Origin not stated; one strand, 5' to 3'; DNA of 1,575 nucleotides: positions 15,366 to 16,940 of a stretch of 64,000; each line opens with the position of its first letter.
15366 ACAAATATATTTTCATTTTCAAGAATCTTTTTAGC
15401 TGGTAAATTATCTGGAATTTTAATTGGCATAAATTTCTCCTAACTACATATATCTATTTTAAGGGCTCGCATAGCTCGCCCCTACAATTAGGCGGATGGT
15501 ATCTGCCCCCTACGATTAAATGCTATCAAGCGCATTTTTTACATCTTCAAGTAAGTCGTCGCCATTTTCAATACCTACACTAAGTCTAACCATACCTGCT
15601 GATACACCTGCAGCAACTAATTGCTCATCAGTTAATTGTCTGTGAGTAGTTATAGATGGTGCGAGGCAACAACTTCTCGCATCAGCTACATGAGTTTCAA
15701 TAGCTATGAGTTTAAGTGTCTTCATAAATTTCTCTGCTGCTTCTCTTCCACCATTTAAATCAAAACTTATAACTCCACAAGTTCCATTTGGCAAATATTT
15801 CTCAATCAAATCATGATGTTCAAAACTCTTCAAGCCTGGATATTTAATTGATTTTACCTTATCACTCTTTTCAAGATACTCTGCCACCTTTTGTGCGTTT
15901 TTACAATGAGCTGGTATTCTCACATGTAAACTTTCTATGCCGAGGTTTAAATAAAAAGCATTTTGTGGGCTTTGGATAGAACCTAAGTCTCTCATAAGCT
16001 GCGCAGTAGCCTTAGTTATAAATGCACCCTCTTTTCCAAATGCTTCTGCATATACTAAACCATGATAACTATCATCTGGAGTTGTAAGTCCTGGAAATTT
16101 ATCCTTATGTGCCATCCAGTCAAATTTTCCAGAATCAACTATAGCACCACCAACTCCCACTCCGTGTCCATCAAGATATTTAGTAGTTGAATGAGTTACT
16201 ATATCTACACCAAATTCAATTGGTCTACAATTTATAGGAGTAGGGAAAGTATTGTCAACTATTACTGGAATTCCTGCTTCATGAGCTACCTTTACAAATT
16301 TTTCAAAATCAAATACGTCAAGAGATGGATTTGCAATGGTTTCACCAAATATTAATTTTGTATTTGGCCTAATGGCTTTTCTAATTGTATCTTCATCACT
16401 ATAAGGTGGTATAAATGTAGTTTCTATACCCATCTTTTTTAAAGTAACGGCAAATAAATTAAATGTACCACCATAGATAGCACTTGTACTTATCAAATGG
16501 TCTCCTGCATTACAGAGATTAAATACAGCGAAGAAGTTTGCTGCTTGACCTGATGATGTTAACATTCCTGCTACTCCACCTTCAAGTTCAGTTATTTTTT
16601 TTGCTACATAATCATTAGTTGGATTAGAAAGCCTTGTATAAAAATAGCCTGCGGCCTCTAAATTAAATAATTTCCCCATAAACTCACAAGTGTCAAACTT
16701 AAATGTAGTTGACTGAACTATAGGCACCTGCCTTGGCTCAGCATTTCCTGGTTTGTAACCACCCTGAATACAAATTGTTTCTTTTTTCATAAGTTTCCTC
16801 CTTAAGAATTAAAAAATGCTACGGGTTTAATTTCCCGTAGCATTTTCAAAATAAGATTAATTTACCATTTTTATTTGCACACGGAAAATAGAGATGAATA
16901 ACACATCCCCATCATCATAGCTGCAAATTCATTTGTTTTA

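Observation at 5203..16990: The two attenuators are paralogous: one 27-codon scaffold with swapped regulatory codons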

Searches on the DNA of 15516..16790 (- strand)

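Call 71: search_rna_families(sources=[L037, L038, L034, L033, L011, L012, L014, L027, L032, L016, L019, L020, L022, L030], threshold=gathering)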
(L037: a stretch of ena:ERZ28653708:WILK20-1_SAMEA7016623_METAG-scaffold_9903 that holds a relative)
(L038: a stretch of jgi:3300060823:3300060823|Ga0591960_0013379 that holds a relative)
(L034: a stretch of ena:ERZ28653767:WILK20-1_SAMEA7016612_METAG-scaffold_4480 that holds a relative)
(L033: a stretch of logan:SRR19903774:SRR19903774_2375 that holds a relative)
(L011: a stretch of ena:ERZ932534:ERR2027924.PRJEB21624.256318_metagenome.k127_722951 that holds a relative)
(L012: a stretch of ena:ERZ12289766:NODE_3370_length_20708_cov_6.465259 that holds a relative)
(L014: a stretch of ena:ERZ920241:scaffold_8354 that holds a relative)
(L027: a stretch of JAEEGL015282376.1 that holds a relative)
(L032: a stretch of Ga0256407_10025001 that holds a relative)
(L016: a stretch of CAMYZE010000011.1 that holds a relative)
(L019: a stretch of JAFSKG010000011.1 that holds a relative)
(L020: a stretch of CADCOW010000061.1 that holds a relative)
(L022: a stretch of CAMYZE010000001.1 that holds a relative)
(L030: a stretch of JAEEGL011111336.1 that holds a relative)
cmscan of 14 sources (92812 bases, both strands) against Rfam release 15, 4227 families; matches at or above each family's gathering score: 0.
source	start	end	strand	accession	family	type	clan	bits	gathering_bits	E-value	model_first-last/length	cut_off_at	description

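Call 73: search_rna_families(source=L038, start=1000, end=1230, threshold=evalue, max_evalue=1)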
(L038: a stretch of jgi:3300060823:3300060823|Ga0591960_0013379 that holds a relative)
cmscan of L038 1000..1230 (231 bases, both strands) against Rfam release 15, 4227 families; matches with E-value up to 1: 0.
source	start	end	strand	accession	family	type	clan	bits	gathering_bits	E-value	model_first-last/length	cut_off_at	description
